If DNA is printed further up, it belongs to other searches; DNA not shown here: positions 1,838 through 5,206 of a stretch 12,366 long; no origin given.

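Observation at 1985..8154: Tandem, anciently diverged duplication of a giant (~1000 aa) gp18-like tail sheath gene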

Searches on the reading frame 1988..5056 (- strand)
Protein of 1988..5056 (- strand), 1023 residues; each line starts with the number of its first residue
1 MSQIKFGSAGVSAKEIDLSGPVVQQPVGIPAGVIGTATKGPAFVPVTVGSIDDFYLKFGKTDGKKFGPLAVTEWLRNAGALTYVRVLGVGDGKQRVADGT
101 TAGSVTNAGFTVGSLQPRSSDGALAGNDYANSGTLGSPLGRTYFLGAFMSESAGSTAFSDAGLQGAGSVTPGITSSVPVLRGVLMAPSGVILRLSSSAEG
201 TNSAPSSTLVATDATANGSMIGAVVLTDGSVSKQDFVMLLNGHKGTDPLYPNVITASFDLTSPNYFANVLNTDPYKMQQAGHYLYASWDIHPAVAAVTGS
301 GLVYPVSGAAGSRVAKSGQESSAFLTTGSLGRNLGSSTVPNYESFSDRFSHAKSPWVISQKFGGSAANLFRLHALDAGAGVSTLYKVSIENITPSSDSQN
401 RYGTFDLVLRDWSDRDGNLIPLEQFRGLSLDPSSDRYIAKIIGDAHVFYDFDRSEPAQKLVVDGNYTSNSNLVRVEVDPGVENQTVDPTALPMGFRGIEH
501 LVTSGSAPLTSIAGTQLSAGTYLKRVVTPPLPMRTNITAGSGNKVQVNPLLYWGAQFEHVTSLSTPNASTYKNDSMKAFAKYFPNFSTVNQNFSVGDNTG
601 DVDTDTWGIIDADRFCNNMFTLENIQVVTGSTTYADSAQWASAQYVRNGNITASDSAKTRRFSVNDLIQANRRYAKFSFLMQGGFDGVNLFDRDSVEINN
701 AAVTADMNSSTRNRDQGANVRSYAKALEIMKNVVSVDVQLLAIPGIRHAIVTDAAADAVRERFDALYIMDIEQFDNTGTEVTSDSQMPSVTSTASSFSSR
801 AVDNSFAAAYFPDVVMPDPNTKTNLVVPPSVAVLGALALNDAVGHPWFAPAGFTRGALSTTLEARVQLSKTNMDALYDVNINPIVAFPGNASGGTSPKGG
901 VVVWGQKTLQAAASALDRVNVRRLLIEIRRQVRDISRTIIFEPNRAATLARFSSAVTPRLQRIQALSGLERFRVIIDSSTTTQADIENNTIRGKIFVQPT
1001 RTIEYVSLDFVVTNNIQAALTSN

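Call 6: search_protein_families(library=pfam, proteins=[window:1988-5056:-], max_evalue=0.01)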
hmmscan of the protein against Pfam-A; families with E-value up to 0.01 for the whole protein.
window:1988-5056:- (1023 aa): 2 families
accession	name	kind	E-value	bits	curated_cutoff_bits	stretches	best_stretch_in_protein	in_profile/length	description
PF17482.7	Phage_sheath_1C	-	1.4e-06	28.7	26.9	1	914-1013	4-104/104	Phage tail sheath C-terminal domain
PF22671.1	Gp18_domIII_N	-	0.0069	17.1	27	0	31-65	4-40/58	Tail sheath protein Gp18 domain III N-terminal region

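Call 8: search_protein_families(library=phrogs, proteins=[window:1988-5056:-], max_evalue=0.001)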
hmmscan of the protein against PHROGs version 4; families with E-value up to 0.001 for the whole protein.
window:1988-5056:- (1023 aa): 3 families
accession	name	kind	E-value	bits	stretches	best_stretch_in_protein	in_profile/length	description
phrog_23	-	tail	2.8e-58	198.9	2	652-1020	183-470/496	tail sheath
phrog_10581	-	tail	3.2e-38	132.6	1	806-1008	703-905/915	tail sheath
phrog_34521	-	tail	1.7e-10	40.4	1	817-1017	761-955/962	tail sheath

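Call 21: find_homologous_proteins(query=window:1988-5056:-)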
Query window:1988-5056:- (1023 aa): 2314 proteins with E <= 0.001 among 8000 candidates; the best 120 are listed.
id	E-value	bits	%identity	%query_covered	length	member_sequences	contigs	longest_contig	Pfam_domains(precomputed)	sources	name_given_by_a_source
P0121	0.0e+0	2249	100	100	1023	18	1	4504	PF17482.8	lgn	-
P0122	0.0e+0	1857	80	100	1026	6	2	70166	PF17482.8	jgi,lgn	-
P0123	0.0e+0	1815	78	100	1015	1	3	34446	PF17482.8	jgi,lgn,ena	-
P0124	0.0e+0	1809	79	99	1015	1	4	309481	PF17482.8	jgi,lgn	jgi:phage tail sheath protein FI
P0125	0.0e+0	1794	78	99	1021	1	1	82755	PF17482.8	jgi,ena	-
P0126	0.0e+0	1783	78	99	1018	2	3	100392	PF17482.8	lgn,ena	-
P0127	0.0e+0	1774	76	99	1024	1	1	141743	-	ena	-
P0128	0.0e+0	1727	75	99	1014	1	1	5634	PF17482.8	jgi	jgi:phage tail sheath protein FI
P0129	0.0e+0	1688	75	99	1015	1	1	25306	-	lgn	-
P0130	0.0e+0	1688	74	99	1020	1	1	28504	PF17482.8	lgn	-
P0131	0.0e+0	1682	74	99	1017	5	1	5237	PF17482.8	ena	-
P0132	0.0e+0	1675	73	99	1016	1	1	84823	PF17482.8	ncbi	-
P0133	0.0e+0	1674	73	99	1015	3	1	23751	-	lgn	-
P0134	0.0e+0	1664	73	100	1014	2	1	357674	PF17482.8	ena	-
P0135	0.0e+0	1662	73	99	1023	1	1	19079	PF17482.8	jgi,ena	-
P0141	0.0e+0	1645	72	100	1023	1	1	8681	PF17482.8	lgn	-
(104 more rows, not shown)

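Call 22: search_dna_similar(query=window:1988-5056:-, collection=phages, mode=protein, max_rows=15)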
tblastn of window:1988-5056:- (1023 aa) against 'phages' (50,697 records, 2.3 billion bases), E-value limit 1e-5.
Records with a match: 2643; places in all: 2710; records where one place covers at least 80% of the query: 0.
Best place of each record, by identity: <60% 2643.
By first word of the organism name: Escherichia 668; Synechococcus 379; Klebsiella 331; Salmonella 203; Vibrio 139; Shigella 89; Aeromonas 77; Acinetobacter 72; Erwinia 68; Cyanophage 61; and 66 more.
By host as written in the record: - 462; Escherichia coli 278; Klebsiella pneumoniae 115; Synechococcus 107; Erwinia amylovora 46; Synechococcus sp. 38; Escherichia coli O157:H7 38; Salmonella enterica 29; and 591 more.
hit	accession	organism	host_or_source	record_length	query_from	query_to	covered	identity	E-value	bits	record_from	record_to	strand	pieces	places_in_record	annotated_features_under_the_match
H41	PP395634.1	Microcystis phage Mel-JY01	Microcystis elabens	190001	8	1014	61%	36.8%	1e-53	382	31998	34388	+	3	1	tail sheath C-terminal domain containing protein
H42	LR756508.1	uncultured phage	metagenomic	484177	349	1012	48%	35.3%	7e-49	280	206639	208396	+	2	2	record has no annotation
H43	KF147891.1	Pseudomonas phage PaBG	Pseudomonas aeruginosa PAO1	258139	611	1023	40%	24.5%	9e-15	86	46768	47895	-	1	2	tail sheath protein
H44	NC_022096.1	Pseudomonas phage PaBG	Pseudomonas aeruginosa PAO1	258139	611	1023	40%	24.5%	9e-15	86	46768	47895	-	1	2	tail sheath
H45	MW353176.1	Flavobacterium phage vB_FspM_immuto_3-5A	Flavobacterium sp. LMO8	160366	714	1012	29%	33.8%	7e-46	187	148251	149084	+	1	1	tail sheath protein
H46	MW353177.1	Flavobacterium phage vB_FspM_immuto_13-6C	Flavobacterium sp. LMO8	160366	714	1012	29%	33.8%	7e-46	187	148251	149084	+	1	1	tail sheath protein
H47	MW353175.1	Flavobacterium phage vB_FspM_immuto_2-6A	Flavobacterium sp. LMO8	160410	714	1012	29%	33.8%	7e-46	187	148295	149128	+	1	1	tail sheath protein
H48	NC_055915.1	Flavobacterium phage vB_FspM_immuto_2-6A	Flavobacterium sp. LMO8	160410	714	1012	29%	33.8%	7e-46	187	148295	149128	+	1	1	tail sheath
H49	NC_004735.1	Rhodothermus phage RM378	Rhodothermus marinus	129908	676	1013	33%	29.4%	1e-19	101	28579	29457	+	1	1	similar to tail sheath protein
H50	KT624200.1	Bacillus phage SP-15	Bacillus subtilis W-23-S(r); Bacillus ...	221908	725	1012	28%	34.1%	1e-42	176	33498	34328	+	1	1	tail sheath protein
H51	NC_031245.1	Bacillus phage SP-15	Bacillus subtilis W-23-S(r); Bacillus ...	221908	725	1012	28%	34.1%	1e-42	176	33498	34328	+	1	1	tail sheath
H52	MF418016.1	Bacillus phage vB_BceM-HSE3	Bacillus cereus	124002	725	1015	28%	32.1%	3e-33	146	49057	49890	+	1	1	tail sheath protein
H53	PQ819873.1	Streptococcus phage vB_SagM-GXN1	Streptococcus agalactiae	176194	730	1014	28%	32.2%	1e-28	130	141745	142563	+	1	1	tail sheath protein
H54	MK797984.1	Pseudomonas phage vB_PaeM_PA5oct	-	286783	720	1014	29%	30.9%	6e-26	122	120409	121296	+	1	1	tail sheath monomer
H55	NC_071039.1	Pseudomonas phage vB_PaeM_PA5oct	-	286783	720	1014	29%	30.9%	6e-26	122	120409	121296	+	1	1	tail sheath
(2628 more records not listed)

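Call 37: get_annotated_region(hit=H51, flank=3000)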
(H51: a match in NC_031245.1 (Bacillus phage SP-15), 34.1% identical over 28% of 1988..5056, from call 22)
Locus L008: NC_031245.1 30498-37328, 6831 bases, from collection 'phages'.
description: Bacillus phage SP-15, complete genome.
organism: Bacillus phage SP-15 (NCBI taxid 1792032)
taxonomy: Viruses; Duplodnaviria; Heunggongvirae; Uroviricota; Caudoviricetes; Thornevirus; Thornevirus SP15
host: Bacillus subtilis W-23-S(r); Bacillus licheniformis ATCC 9945a; source: soil sample; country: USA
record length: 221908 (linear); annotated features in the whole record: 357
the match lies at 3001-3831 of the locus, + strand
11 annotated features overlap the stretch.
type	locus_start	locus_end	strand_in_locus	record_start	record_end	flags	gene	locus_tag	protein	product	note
CDS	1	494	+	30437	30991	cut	-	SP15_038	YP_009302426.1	hypothetical protein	-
CDS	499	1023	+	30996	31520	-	-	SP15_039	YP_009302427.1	hypothetical protein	-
CDS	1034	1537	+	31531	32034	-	-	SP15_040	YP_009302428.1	hypothetical protein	-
CDS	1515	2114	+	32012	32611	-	-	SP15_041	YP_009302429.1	hypothetical protein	-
CDS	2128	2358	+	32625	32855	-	-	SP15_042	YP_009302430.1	hypothetical protein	-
CDS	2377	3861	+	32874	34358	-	-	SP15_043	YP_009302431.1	tail sheath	similar to YP_003807760.1 tail sheath protein [Desulfarculus baarsii DSM 2075] & NP_944106.1 gp18 tail sheath protein ...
CDS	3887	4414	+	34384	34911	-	-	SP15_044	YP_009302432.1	tail tube protein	similar to ADQ52933.1 gp19 tail tube protein [Aeromonas phage PX29]; Pfam PF06841.6 Phage_T4_gp19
regulatory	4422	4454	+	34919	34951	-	-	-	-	terminator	rho-independent terminator; discovered using ARNold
CDS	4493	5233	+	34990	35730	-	-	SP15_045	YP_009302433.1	baseplate hub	similar to YP_003952245.1 hypothetical protein STAUR_2614 [Stigmatella aurantiaca DW4/3-1]; PSI-BLAST: YP_195240.1 ...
CDS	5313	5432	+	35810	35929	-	-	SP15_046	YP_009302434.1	hypothetical protein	-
CDS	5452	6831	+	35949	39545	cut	-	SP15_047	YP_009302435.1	tail length tape measure protein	similar to YP_004546987.1 hypothetical protein Desru_3498 [Desulfotomaculum ruminis DSM 2154] & YP_002290892.1 putative ...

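Call 45: predict_structure(alignment_id=A3)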
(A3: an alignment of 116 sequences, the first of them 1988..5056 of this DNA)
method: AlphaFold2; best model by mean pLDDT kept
length: 1023 residues; sequences in the alignment: 116
mean_pLDDT: 84.0   pTM: 0.81
mean pLDDT of the five models: 84.0, 83.4, 80.4, 80.0, 75.6
residues with pLDDT >= 90: 508; 70-90: 374; 50-70: 92; < 50: 49
segments of 3 or more residues with pLDDT < 50: 1-20, 96-99, 889-898, 913-917, 1016-1023
pLDDT, mean of each block of 10 residues (from residue 1): 36 36 65 94 92 91 92 90 92 54 76 84 83 69 96 90 80 78 95 86 89 89 88 92 90 95 94 94 96 91 84 81 94 91 92 96 89 95 96 93 96 91 95 95 92 84 90 94 94 95 92 82 91 92 87 94 90 94 88 85 86 92 93 86 92 90 92 95 94 91 85 81 91 81 93 89 79 91 86 90 82 91 91 86 66 61 85 87 71 47 71 50 66 73 70 80 71 69 70 75 66 52 29
secondary structure, 60 per line:
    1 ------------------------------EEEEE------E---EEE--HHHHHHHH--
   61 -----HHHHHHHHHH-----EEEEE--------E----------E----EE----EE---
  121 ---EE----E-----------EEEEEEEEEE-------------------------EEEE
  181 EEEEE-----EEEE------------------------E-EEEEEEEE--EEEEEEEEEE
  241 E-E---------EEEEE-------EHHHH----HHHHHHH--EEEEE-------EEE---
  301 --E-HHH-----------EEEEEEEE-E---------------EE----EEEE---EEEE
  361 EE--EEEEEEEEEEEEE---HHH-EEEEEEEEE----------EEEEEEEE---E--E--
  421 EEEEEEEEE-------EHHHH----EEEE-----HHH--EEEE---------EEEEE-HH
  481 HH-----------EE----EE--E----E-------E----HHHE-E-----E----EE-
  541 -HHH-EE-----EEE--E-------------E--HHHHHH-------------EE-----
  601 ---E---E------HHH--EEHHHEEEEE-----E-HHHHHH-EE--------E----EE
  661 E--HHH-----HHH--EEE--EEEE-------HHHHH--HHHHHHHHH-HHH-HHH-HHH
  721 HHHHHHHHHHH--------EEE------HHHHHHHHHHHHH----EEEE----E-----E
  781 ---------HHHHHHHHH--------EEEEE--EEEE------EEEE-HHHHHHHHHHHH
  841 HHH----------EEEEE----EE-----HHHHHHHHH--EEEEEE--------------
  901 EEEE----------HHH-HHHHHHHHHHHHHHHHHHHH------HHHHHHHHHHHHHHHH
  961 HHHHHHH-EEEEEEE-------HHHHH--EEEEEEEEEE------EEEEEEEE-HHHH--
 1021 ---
elements in order (helices of 4 or more, strands of 3 or more residues): E31-35 E46-48 H51-58 H66-75 E81-85 E142-151 E177-185 E191-194 E221-228 E231-241 E253-257 H266-269 H274-280 E283-287 E295-297 E319-326 E350-353 E357-362 E365-377 E385-393 E404-411 E421-429 H438-441 E446-449 E460-463 E473-477 H479-482 E553-555 H575-580 E625-629 H637-642 E659-661 E677-679 E682-685 H693-697 H700-708 H718-731 E740-742 H749-761 E766-769 H790-798 E807-811 E814-817 E824-827 H829-843 E854-858 H870-878 E881-886 E901-904 H919-938 H945-967 E969-975 H983-987 E990-999 E1006-1013 H1015-1018

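Call 49: fold_search(model_id=the predicted structure, library=pdb)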
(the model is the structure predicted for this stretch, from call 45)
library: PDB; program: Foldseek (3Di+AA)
matches with E <= 10: 426; with E <= 0.001: 71
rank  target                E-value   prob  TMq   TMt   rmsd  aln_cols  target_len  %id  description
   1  9mkb_dS               1.8e-19  1.00  0.34  0.50  16.6      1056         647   15  Structure of the bacteriophage T4 portal-neck-tail complex (released 2025-12-24)
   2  9mkb_AK               1.2e-17  1.00  0.34  0.51  16.8      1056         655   14  Structure of the bacteriophage T4 portal-neck-tail complex (released 2025-12-24)
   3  9ev2_S1               1.6e-17  1.00  0.33  0.49  17.9      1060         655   13  Tail tube and extended tail sheath tube of Klebsiella phage KP1 variant vB_Kpn_Lilla1 (released 2025-04-09)
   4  9f4a_SA               1.8e-17  1.00  0.33  0.50  16.3      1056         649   12  Interface between baseplate cup and extended tail tube/sheath of Klebsiella phage KP1 variant vB_Kpn_Lilla1 (released 2025-05-14)
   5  9mkb_1                2.4e-15  1.00  0.32  0.47  17.1      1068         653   13  Structure of the bacteriophage T4 portal-neck-tail complex (released 2025-12-24)
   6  9ezm_A                5.9e-13  1.00  0.28  0.55  14.0       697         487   15  CryoEM structure of the contracted sheath in H. borinquense (released 2024-11-27)
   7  3j2m_U                6.0e-12  1.00  0.27  0.42  20.1      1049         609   12  The X-ray structure of the gp15 hexamer and the model of the gp18 protein fitted into the cryo-EM reconstruction of th (released 2013-03-06)
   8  9qgl_2A               4.4e-11  1.00  0.21  0.55   7.5       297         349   26  Cryo-EM structure of the PlPVC1 baseplate, 6-fold symmetrized (C6), in extended state (released 2025-10-29)
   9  9xpf_A                9.9e-11  1.00  0.34  0.49  15.7      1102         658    9  The structure of sheath and tube proteins of phage Phikz (released 2026-02-11)
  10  9gts_2A               2.0e-10  1.00  0.22  0.56   5.0       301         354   20  Cryo-EM structure of a contractile injection system in Streptomyces coelicolor, the cap portion in extended state. (released 2025-06-18)
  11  6rao_D                3.1e-10  1.00  0.20  0.51   7.9       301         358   21  Cryo-EM structure of the anti-feeding prophage (AFP) baseplate, 6-fold symmetrised (released 2019-04-17)
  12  9gtp_3e               3.1e-10  1.00  0.20  0.51   6.6       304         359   19  Cryo-EM structure of a contractile injection system in Streptomyces coelicolor, the baseplate complex in extended sta (released 2025-06-18)
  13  9gtp_2e               4.0e-10  1.00  0.20  0.52   6.9       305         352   20  Cryo-EM structure of a contractile injection system in Streptomyces coelicolor, the baseplate complex in extended sta (released 2025-06-18)
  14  6j0n_V                4.5e-10  1.00  0.21  0.50  15.0       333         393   20  Cryo-EM Structure of an Extracellular Contractile Injection System, baseplate in extended state, refined in C6 symmetr (released 2019-04-10)
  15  7b5h_AP               4.7e-10  1.00  0.22  0.44   7.8       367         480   18  Cryo-EM structure of the contractile injection system base plate from Anabaena PCC7120 (released 2022-02-23)
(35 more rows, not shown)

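Call 84: get_annotated_region(hit=H44, flank=1500)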
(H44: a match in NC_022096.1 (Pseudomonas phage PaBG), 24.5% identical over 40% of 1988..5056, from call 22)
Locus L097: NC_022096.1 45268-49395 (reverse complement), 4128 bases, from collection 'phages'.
description: Pseudomonas phage PaBG, complete genome.
organism: Pseudomonas phage PaBG (NCBI taxid 1335230)
taxonomy: Viruses; Duplodnaviria; Heunggongvirae; Uroviricota; Caudoviricetes; Baikalvirus; Baikalvirus PaBG
host: Pseudomonas aeruginosa PAO1; source: -; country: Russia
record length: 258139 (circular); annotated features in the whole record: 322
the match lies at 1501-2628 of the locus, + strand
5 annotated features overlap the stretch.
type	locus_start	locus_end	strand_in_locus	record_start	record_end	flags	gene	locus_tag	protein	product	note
CDS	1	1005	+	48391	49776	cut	-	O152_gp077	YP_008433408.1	hypothetical protein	-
CDS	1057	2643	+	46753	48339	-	-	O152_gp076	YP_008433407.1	tail sheath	-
CDS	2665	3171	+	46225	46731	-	-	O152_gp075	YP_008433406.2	putative tail tube protein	-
CDS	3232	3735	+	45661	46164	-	-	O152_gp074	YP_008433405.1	tail tube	-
CDS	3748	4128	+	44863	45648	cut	-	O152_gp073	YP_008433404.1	hypothetical protein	-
